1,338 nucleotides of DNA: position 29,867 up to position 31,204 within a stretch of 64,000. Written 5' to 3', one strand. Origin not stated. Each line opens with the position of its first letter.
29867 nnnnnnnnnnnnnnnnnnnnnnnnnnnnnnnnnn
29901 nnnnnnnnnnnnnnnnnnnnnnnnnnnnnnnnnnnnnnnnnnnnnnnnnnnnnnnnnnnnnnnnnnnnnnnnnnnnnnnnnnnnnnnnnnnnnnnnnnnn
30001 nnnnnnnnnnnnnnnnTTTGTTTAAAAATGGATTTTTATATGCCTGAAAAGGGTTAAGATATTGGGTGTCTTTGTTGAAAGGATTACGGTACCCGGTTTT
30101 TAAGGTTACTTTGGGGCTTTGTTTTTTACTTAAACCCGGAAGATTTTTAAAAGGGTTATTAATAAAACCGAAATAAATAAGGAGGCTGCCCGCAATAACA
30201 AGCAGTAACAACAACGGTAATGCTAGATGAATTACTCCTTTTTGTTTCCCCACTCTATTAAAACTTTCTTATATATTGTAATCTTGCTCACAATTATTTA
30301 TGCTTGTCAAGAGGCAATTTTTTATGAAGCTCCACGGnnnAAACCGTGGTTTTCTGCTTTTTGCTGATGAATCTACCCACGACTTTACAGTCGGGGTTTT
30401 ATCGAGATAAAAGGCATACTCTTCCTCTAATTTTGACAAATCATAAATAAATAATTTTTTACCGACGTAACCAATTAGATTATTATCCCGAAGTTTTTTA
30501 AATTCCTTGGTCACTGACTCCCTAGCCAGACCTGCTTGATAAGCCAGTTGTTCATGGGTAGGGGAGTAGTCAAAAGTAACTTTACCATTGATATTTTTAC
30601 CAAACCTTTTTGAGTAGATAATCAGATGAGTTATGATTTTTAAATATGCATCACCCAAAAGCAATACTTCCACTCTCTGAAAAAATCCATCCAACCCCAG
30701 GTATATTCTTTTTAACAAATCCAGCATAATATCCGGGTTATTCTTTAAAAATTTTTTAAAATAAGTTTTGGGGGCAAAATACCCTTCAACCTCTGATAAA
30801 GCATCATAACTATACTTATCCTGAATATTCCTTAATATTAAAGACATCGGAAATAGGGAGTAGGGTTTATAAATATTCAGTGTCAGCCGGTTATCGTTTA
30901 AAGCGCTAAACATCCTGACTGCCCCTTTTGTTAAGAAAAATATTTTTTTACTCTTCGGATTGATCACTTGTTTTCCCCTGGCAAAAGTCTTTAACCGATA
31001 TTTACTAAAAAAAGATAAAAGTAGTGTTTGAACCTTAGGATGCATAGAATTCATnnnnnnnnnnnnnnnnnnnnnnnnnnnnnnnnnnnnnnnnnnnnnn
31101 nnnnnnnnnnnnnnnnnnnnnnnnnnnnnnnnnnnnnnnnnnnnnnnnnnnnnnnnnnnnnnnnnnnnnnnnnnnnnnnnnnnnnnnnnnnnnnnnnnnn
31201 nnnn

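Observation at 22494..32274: Tandemly duplicated three-gene surface module: CxHGxGH-repeat protein, NPF-tail one-TM protein, and Cys-rich protein with PY-tail ending in QIIWDF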

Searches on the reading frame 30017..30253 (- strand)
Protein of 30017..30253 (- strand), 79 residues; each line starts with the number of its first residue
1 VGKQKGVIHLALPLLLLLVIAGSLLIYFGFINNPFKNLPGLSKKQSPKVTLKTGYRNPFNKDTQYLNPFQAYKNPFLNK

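Call 6: search_protein_families(library=pfam, proteins=[window:30017-30253:-], max_evalue=0.1)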
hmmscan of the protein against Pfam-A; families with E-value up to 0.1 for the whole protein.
window:30017-30253:- (79 aa): 0 families

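Call 10: search_protein_families(library=ncbifam, proteins=[window:30017-30253:-], max_evalue=0.1)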
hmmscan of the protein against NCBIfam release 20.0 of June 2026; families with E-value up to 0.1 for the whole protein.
window:30017-30253:- (79 aa): 0 families

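Call 64: find_homologous_proteins(query=window:30017-30253:-, max_evalue=0.01)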
Query window:30017-30253:- (79 aa): 9 proteins with E <= 0.01 among 11 candidates.
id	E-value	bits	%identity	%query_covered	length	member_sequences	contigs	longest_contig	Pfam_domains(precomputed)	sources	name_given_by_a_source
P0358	7.4e-45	168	100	100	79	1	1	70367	-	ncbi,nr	ncbi:hypothetical protein HYW46_03730 [Candidatus Daviesbacteria bacterium]|nr:hypothetical protein 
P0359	6.8e-26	107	68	100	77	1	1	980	-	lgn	-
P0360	3.8e-25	105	68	100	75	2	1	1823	-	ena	-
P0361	1.5e-22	97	65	97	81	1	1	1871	-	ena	-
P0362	5.9e-19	85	53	72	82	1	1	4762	-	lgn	-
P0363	1.1e-18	84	54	94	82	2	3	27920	-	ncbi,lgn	-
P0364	6.4e-17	79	54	97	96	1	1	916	-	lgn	-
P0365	1.7e-15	74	53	96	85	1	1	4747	-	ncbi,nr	ncbi:hypothetical protein HY385_00360 [Candidatus Daviesbacteria bacterium]|nr:hypothetical protein 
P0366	4.0e-15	73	55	96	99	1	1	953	-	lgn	-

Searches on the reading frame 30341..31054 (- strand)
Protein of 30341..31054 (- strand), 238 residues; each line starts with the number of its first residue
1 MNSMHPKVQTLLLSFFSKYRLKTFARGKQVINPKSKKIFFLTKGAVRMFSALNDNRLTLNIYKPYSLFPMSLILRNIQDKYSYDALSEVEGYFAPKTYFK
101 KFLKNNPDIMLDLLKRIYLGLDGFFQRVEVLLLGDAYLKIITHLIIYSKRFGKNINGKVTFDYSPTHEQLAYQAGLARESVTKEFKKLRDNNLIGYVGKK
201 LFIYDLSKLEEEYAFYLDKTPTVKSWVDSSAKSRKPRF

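Call 6: search_protein_families(library=pfam, proteins=[window:30341-31054:-], max_evalue=0.1)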
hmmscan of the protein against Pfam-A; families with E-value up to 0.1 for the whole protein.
window:30341-31054:- (238 aa): 4 families
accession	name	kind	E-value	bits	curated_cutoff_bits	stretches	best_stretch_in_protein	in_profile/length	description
PF13545.12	HTH_Crp_2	-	7e-10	39.2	27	1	157-211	16-69/70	Crp-like helix-turn-helix domain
PF00027.35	cNMP_binding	-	4.1e-06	27.1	27.5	1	24-106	4-89/89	Cyclic nucleotide-binding domain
PF03672.18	UPF0154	-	0.029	14.7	27.1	1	90-118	11-39/60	Uncharacterised protein family (UPF0154)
PF00325.26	Crp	-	0.045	13.9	21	1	166-194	4-32/32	Bacterial regulatory proteins, crp family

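Call 10: search_protein_families(library=ncbifam, proteins=[window:30341-31054:-], max_evalue=0.1)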
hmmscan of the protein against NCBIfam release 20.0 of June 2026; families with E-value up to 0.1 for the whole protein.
window:30341-31054:- (238 aa): 7 families
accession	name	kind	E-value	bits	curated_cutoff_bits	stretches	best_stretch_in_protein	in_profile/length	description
TIGR03697.1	NtcA_cyano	equivalog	1.8e-11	44.1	244.95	1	35-213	11-192/193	global nitrogen regulator NtcA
NF045989.1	TransRegFnrLRhodb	equivalog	2.8e-06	26.7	300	1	66-212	81-234/245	transcriptional regulator FnrL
NF008732.0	PRK11753.1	equivalog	2.8e-05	23.7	266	1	5-205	9-212/214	cAMP-activated global transcriptional regulator CRP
NF006901.0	PRK09392.1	equivalog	4.4e-05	22.9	211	1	37-192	50-201/236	transcriptional activator FtrB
NF052518.1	TransRegLdrP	equivalog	0.00013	22.1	300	1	34-214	16-189/195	transcriptional regulator LdrP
NF010499.0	PRK13918.1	equivalog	0.021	14.4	274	1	23-211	16-199/205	CRP/FNR family transcriptional regulator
NF053664.1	TransRegPtrACyano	equivalog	0.099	11.9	300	0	105-196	91-182/196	Crp/Fnr family transcriptional regulator PtrA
